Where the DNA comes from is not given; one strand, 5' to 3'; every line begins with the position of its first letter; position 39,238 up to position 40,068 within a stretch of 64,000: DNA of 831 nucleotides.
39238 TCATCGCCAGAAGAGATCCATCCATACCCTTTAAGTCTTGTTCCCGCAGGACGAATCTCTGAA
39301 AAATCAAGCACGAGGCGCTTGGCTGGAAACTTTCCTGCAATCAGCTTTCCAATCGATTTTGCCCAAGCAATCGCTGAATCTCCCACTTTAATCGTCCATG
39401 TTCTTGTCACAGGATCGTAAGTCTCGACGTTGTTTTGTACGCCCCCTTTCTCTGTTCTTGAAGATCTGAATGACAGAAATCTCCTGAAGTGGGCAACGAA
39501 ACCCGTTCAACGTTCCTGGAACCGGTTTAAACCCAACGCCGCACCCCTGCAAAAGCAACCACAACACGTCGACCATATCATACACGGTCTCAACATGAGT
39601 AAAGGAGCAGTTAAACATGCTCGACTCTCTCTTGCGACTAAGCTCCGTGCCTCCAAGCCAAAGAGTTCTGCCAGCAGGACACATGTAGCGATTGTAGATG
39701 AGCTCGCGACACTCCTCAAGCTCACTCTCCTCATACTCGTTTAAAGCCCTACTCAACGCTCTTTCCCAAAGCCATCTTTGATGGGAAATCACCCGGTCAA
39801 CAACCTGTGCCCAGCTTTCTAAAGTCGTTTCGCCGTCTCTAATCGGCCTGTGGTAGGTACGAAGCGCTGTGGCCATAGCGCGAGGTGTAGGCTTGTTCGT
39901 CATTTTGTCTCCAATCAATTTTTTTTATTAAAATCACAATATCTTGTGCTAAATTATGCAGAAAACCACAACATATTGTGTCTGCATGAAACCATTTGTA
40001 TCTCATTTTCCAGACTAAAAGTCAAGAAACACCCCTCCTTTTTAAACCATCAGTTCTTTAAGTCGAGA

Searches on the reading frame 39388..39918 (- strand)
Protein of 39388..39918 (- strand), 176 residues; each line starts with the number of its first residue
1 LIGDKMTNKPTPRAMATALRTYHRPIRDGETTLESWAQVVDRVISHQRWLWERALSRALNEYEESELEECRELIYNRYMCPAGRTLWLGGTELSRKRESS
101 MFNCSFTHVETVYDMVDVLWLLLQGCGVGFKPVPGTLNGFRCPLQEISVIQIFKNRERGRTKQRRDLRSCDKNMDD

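Call 75: search_protein_families(library=pfam, proteins=[window:39388-39918:-], max_evalue=0.0001)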
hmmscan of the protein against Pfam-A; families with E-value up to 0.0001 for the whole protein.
window:39388-39918:- (176 aa): 1 family
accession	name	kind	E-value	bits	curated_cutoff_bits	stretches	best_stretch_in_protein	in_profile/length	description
PF17975.6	RNR_Alpha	-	2.3e-07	31.7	26.4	1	18-91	25-101/101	Ribonucleotide reductase alpha domain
